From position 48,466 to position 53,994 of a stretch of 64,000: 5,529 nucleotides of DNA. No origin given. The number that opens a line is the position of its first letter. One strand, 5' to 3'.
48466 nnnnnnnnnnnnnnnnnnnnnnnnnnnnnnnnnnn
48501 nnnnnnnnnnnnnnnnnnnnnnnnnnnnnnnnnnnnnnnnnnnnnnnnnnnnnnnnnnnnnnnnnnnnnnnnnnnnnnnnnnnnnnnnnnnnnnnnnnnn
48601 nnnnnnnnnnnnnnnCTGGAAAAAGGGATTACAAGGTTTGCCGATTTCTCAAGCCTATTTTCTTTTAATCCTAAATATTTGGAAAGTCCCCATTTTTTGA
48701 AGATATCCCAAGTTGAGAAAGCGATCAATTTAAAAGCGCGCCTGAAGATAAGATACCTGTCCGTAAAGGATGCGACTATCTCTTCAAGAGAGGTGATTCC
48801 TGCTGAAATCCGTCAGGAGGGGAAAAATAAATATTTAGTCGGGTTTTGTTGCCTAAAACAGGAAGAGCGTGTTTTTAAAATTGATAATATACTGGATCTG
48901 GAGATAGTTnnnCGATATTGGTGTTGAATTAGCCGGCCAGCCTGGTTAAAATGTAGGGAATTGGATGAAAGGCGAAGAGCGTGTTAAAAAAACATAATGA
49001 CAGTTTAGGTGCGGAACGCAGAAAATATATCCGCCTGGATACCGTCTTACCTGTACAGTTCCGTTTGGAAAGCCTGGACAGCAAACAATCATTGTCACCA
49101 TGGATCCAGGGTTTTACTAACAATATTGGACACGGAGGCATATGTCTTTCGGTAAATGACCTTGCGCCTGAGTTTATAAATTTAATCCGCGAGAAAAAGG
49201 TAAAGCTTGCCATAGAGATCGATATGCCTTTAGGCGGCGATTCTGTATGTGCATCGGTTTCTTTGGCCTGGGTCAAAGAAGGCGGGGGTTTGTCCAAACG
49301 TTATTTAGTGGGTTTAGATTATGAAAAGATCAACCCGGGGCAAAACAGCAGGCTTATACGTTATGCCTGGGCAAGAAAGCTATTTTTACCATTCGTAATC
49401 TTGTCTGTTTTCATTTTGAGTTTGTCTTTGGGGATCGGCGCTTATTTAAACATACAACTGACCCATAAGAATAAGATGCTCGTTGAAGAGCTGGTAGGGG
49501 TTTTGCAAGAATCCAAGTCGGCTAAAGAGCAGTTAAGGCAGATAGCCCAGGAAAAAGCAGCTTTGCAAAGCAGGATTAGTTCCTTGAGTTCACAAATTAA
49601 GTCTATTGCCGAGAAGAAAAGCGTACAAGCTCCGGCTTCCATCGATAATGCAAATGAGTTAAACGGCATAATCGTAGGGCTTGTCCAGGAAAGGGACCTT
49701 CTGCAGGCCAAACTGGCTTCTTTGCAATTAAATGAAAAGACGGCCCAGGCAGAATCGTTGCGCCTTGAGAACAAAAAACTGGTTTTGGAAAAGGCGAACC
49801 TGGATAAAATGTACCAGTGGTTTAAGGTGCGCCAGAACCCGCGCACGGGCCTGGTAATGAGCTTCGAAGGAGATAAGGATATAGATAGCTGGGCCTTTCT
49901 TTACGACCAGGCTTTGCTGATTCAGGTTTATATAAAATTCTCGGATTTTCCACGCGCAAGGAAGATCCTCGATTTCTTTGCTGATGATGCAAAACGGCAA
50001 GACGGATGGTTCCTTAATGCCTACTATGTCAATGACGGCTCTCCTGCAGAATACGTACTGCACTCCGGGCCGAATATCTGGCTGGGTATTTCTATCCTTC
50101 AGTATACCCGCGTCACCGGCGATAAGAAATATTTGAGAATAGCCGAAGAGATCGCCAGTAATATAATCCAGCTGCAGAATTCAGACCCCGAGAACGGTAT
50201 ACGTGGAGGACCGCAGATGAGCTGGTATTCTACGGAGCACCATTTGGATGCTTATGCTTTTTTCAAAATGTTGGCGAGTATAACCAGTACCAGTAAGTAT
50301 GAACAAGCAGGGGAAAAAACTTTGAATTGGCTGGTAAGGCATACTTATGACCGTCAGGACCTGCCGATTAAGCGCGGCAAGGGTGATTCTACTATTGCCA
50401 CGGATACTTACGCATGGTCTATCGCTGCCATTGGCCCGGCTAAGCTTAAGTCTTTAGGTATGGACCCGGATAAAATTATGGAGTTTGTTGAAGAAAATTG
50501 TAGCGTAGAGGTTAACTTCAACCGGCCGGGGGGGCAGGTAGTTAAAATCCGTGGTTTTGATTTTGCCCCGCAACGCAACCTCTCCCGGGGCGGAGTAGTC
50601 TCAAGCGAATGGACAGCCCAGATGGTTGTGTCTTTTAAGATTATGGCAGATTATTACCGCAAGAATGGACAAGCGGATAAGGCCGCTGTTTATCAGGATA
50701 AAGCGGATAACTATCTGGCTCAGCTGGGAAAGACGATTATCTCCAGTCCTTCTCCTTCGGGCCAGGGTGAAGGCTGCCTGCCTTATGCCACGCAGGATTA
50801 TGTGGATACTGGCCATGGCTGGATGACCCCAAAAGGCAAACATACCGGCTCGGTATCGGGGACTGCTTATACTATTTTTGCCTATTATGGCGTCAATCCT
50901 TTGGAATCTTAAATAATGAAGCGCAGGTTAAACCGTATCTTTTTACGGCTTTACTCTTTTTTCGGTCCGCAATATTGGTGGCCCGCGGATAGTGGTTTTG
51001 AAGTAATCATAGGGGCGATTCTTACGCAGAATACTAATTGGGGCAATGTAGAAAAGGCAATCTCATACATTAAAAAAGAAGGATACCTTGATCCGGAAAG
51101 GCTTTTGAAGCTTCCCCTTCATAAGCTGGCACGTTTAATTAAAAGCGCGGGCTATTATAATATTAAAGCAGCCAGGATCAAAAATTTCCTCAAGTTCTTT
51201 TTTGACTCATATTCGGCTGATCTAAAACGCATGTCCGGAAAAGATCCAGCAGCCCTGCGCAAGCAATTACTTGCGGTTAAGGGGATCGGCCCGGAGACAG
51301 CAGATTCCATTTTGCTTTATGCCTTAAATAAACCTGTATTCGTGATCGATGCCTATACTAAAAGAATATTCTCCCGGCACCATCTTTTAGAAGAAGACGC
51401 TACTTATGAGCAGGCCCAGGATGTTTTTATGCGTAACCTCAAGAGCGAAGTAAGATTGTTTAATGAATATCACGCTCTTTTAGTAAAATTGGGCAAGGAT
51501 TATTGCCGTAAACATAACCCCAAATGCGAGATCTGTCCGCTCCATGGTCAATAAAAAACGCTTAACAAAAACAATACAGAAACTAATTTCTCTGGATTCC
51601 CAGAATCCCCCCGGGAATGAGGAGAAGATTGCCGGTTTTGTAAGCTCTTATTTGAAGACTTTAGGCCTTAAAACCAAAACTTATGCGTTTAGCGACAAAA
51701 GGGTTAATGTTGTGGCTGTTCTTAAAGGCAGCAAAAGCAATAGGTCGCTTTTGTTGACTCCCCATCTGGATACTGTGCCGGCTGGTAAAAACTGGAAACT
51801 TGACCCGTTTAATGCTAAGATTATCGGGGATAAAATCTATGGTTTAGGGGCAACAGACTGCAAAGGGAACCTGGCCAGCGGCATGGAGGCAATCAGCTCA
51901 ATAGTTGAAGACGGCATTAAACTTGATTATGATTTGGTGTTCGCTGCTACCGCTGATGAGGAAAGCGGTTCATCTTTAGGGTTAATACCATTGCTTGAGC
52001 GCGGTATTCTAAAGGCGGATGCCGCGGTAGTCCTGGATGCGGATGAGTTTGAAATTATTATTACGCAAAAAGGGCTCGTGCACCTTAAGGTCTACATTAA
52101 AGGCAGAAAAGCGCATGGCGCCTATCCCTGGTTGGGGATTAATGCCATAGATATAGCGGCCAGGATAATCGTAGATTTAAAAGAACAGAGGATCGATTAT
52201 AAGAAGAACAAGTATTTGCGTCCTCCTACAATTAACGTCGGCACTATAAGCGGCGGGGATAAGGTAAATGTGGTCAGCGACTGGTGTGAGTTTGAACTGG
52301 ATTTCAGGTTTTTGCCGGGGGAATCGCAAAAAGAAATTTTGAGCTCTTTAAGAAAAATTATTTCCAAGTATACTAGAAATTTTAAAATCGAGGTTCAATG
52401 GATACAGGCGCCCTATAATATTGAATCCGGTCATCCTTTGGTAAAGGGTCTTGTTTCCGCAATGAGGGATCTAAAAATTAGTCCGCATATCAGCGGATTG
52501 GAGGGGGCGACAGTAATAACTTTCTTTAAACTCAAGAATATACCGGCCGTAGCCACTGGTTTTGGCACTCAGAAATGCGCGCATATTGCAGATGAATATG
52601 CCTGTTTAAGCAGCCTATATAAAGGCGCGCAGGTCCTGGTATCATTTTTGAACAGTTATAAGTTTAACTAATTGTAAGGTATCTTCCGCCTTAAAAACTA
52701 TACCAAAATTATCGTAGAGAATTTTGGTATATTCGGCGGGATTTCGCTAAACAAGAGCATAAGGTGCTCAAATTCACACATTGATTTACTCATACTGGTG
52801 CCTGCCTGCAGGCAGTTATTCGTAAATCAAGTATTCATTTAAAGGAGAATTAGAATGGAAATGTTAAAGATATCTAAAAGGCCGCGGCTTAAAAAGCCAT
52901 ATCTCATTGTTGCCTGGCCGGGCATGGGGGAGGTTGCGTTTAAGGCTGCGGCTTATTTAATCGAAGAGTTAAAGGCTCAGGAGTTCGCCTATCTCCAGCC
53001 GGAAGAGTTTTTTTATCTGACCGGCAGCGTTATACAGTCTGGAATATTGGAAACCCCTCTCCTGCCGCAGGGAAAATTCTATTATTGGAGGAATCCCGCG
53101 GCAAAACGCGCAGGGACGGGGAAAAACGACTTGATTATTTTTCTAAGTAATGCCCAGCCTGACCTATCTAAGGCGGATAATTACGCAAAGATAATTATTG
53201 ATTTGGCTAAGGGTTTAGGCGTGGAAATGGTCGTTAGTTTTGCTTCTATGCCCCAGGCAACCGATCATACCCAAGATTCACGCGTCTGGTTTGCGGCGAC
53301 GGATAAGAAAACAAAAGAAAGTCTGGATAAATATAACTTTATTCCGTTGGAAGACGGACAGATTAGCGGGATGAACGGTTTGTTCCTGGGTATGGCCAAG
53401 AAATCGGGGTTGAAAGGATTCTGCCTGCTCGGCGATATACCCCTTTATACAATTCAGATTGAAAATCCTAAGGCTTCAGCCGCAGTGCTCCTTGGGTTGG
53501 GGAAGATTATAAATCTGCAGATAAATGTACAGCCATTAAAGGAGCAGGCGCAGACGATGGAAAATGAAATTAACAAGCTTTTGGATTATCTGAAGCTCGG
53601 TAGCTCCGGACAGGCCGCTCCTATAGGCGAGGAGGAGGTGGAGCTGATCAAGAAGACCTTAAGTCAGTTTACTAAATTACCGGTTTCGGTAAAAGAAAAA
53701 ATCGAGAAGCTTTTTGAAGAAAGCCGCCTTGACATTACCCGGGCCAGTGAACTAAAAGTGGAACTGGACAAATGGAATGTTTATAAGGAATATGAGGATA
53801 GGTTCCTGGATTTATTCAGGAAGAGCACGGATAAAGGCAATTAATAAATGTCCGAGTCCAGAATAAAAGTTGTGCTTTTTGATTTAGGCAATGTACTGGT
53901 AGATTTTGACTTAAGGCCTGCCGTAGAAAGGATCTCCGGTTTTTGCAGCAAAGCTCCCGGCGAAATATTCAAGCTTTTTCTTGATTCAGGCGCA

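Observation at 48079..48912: DnaQ-like exonuclease with C-terminal WYL sensor domain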

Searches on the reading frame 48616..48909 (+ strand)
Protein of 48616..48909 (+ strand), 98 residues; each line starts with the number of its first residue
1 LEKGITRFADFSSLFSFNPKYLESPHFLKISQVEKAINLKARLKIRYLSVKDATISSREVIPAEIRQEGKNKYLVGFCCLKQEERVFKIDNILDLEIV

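Call 43: search_solved_structures(query=A3, max_evalue=1, show_alignments=3)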
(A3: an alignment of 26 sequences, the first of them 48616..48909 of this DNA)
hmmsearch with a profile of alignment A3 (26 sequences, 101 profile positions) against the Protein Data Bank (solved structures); distinct sequences matched with E-value up to 1: 15.
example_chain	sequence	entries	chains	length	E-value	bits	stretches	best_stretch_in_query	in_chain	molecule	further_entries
6sj9_A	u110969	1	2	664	1.9e-26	95.4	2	14-97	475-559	Proteasome accessory factor B/C (PafBC)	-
8bnv_A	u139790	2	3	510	6e-16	61.7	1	8-98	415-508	AAA family ATPase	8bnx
8bns_A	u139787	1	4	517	6.2e-13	52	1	10-98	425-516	AAA ATPase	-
7p5x_AX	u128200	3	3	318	2.1e-12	50.3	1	23-98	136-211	PafC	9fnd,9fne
7tb5_A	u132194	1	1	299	4.1e-10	43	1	20-98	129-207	WYL domain-containing protein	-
7p5x_AY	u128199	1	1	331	3.2e-09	40.1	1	27-94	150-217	Transcriptional regulator-like protein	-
9fnd_X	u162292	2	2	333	3.2e-09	40.1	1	27-94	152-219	Transcriptional regulator-like protein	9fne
7t8k_A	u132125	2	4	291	4.5e-09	39.6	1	24-95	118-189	BrxR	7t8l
7qfz_A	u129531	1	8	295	2.8e-07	33.9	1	23-99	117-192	WYL domain-containing protein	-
9c5g_A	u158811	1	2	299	6.8e-06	29.4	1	20-96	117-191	CapW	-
7tb6_A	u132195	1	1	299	0.00035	23.9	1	24-96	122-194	S. maltophilia CapW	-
7tzv_A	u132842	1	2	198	0.019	18.4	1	25-99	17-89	WYL domain-containing protein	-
7u02_B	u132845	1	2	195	0.02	18.3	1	26-99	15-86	WYL domain-containing protein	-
9cu3_B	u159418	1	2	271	0.027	17.9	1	25-99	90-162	WYL domain-containing protein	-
9pfq_Q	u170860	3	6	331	0.037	17.4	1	25-99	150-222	WYL domain-containing protein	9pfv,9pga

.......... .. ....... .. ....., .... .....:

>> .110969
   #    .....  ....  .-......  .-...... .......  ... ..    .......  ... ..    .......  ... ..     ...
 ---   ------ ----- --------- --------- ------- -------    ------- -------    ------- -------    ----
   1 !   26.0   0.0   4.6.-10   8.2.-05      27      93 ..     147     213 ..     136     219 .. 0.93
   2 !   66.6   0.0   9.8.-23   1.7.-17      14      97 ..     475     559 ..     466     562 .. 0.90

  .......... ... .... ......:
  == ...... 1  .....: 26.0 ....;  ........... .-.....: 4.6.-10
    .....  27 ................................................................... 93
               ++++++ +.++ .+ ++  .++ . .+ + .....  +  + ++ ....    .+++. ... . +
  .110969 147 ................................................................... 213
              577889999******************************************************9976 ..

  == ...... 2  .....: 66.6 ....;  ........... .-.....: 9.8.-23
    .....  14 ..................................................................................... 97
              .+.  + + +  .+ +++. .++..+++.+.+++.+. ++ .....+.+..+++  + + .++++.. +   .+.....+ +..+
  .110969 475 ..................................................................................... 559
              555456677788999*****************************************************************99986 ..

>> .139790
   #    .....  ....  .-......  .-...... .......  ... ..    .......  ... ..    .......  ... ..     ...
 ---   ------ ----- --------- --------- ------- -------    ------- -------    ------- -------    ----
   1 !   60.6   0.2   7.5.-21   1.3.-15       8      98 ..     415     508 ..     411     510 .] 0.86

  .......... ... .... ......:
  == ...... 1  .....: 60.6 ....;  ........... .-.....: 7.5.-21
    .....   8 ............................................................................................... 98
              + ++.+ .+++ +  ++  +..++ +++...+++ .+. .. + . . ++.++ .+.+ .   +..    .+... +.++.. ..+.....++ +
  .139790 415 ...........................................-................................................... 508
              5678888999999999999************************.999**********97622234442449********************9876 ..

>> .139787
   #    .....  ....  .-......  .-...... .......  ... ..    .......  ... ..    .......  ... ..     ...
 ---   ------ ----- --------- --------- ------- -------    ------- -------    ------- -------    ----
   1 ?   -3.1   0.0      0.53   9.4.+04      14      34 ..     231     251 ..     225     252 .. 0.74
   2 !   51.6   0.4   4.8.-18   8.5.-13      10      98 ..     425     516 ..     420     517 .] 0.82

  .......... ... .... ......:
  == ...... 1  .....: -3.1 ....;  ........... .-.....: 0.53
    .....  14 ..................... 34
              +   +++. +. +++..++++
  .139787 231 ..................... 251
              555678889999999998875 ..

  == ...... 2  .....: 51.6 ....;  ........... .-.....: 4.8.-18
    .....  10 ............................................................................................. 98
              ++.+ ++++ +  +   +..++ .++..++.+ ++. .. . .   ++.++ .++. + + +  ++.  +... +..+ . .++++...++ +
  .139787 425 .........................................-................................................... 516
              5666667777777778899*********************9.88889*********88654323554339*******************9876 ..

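Call 49: predict_structure(alignment_id=A3)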
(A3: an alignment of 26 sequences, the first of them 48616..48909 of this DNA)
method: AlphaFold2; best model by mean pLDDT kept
length: 98 residues; sequences in the alignment: 26
mean_pLDDT: 89.0   pTM: 0.69
mean pLDDT of the five models: 89.0, 88.1, 87.0, 86.8, 86.5
residues with pLDDT >= 90: 67; 70-90: 22; 50-70: 9; < 50: 0
segments of 3 or more residues with pLDDT < 50: none
pLDDT, mean of each block of 10 residues (from residue 1): 81 66 73 97 95 95 97 97 96 95
secondary structure, 60 per line:
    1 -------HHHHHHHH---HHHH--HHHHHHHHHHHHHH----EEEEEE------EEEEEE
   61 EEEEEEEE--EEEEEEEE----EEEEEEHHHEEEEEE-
elements in order: H8-15 H19-22 H25-38 E43-48 E55-68 E71-78 E83-88 E92-97

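Call 55: fold_search(model_id=the predicted structure, library=pdb)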
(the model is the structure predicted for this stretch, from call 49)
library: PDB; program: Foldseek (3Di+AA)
matches with E <= 10: 671; with E <= 0.001: 19
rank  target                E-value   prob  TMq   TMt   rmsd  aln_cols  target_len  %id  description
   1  6sj9_A                3.4e-06  1.00  0.70  0.11   1.6        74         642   23  Proteasome accessory factor B/C (PafBC) of Arthrobacter aurescens (released 2019-10-16)
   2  9fnd_Y                6.3e-06  1.00  0.66  0.21   1.0        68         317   26  Transcriptional activator PafBC bound to mycobacterial RNA polymerase (released 2025-02-12)
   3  7qfz_G                2.1e-05  1.00  0.67  0.24   1.1        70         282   23  BrxR, a WYL-domain containing transcriptional regulator (released 2022-05-18)
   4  7qfz_C                2.3e-05  1.00  0.67  0.23   1.1        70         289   23  BrxR, a WYL-domain containing transcriptional regulator (released 2022-05-18)
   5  7t8k_B                3.3e-05  1.00  0.67  0.25   1.2        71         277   20  BrxR from Acinetobacter BREX type I phage restriction system bound to DNA (released 2022-05-18)
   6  6sj9_B                3.9e-05  1.00  0.70  0.11   1.6        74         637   23  Proteasome accessory factor B/C (PafBC) of Arthrobacter aurescens (released 2019-10-16)
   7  7tb5                  4.1e-05  1.00  0.68  0.26   0.9        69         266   19  Structure of P. aeruginosa PA17 CapW (released 2022-01-19)
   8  7qfz_A                4.1e-05  1.00  0.67  0.23   1.2        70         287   23  BrxR, a WYL-domain containing transcriptional regulator (released 2022-05-18)
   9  7qfz_B                4.3e-05  1.00  0.67  0.23   1.2        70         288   23  BrxR, a WYL-domain containing transcriptional regulator (released 2022-05-18)
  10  7qfz_H                5.1e-05  1.00  0.67  0.25   1.1        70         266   23  BrxR, a WYL-domain containing transcriptional regulator (released 2022-05-18)
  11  7qfz_E                5.4e-05  1.00  0.67  0.24   1.2        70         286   23  BrxR, a WYL-domain containing transcriptional regulator (released 2022-05-18)
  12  7qfz_D                6.1e-05  1.00  0.67  0.23   1.2        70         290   23  BrxR, a WYL-domain containing transcriptional regulator (released 2022-05-18)
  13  7t8k_A                2.2e-04  1.00  0.66  0.23   1.2        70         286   20  BrxR from Acinetobacter BREX type I phage restriction system bound to DNA (released 2022-05-18)
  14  7t8l_A                2.8e-04  1.00  0.66  0.24   1.1        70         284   20  BrxR from Acinetobacter BREX type I phage restriction system (released 2022-05-18)
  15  9fnd_X                3.1e-04  1.00  0.64  0.20   1.9        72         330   19  Transcriptional activator PafBC bound to mycobacterial RNA polymerase (released 2025-02-12)
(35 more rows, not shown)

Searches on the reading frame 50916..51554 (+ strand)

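Call 9: search_protein_families(library=pfam, proteins=[window:50916-51554:+], max_evalue=0.001)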
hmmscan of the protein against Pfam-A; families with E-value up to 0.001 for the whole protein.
window:50916-51554:+ (212 aa): 2 families
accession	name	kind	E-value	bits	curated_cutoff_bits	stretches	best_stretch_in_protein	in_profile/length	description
PF00730.31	HhH-GPD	-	6.8e-17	62.2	26.2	1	32-174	1-105/108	HhH-GPD superfamily base excision DNA repair protein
PF00633.29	HHH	-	8.6e-07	28.9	24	1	110-135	5-30/30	Helix-hairpin-helix motif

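Call 58: search_protein_families(library=ncbifam, proteins=[window:50916-51551:+], max_evalue=0.001)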
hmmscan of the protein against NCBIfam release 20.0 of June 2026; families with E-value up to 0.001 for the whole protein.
window:50916-51551:+ (212 aa): 9 families
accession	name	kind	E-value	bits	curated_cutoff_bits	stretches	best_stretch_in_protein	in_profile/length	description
NF010494.0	PRK13913.1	equivalog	3.8e-30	105.4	192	1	18-201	23-206/220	3-methyladenine DNA glycosylase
NF053634.1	MonDNAglycDR2438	equivalog_domain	9.1e-21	74.4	400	1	12-210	5-201/219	monofunctional DNA glycosylase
TIGR01083.1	nth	equivalog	2.5e-18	66.4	211.7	1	25-204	25-192/192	endonuclease III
TIGR01084.1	mutY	equivalog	1.1e-14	54.7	286.5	1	26-210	27-203/277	A/G-specific adenine glycosylase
NF007978.0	PRK10702.1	equivalog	1.8e-10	40.8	405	1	26-207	28-197/211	endonuclease III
NF008132.0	PRK10880.1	equivalog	4.6e-10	39.1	427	1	21-210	25-206/351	A/G-specific adenine glycosylase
NF010488.0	PRK13910.1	equivalog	8.8e-08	31.9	471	1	67-210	33-164/290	adenine-specific DNA glycosylase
TIGR00588.1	ogg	subfamily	7.3e-07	28.6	397.85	1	102-163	206-268/310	8-oxoguanine DNA-glycosylase (ogg)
NF002305.0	PRK01229.1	equivalog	0.00063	19.2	183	1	35-161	46-166/210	N-glycosylase/DNA lyase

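Call 86: search_protein_families(library=padloc, proteins=[window:50916-51551:+], max_evalue=0.001)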
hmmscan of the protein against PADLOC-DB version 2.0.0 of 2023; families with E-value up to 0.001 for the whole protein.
window:50916-51551:+ (212 aa): 1 family
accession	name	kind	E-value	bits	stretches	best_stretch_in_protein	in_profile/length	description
PDLC03398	REase_II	-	7.5e-08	30.3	1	25-208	33-208/221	Type II nicking endonuclease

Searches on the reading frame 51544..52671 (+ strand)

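Call 9: search_protein_families(library=pfam, proteins=[window:51544-52671:+], max_evalue=0.001)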
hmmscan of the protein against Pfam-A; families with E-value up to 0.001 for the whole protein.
window:51544-52671:+ (375 aa): 3 families
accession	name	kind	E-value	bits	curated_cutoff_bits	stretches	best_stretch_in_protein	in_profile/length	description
PF01546.33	Peptidase_M20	-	4.3e-30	105.6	24.6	1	71-370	2-205/206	Peptidase family M20/M25/M40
PF07687.19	M20_dimer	-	1.6e-26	92.8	21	1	173-278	1-104/107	Peptidase dimerisation domain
PF04389.22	Peptidase_M28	-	1.9e-07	31.5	21.3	1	55-142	1-69/193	Peptidase family M28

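Call 86: search_protein_families(library=padloc, proteins=[window:51544-52668:+], max_evalue=0.001)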
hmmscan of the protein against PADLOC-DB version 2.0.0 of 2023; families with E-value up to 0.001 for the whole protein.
window:51544-52668:+ (375 aa): 0 families

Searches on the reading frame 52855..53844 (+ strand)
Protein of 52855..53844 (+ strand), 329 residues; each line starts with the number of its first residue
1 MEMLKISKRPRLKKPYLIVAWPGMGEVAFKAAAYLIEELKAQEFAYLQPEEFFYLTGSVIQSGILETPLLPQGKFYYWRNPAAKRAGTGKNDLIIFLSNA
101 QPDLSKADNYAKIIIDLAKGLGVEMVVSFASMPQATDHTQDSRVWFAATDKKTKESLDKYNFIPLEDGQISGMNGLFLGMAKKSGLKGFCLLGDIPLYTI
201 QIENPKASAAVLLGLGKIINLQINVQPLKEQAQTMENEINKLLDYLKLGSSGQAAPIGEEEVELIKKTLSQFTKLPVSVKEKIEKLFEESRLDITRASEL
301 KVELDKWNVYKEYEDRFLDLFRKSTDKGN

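Call 9: search_protein_families(library=pfam, proteins=[window:52855-53844:+], max_evalue=0.001)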
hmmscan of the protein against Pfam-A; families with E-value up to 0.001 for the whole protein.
window:52855-53844:+ (329 aa): 1 family
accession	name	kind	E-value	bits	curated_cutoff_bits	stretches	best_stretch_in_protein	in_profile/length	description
PF09754.15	PAC2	-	6.5e-39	134.4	25.8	1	17-242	1-214/215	PAC2 family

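Call 86: search_protein_families(library=padloc, proteins=[window:52855-53841:+], max_evalue=0.001)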
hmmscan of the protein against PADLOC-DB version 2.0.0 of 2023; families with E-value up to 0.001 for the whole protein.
window:52855-53841:+ (329 aa): 0 families
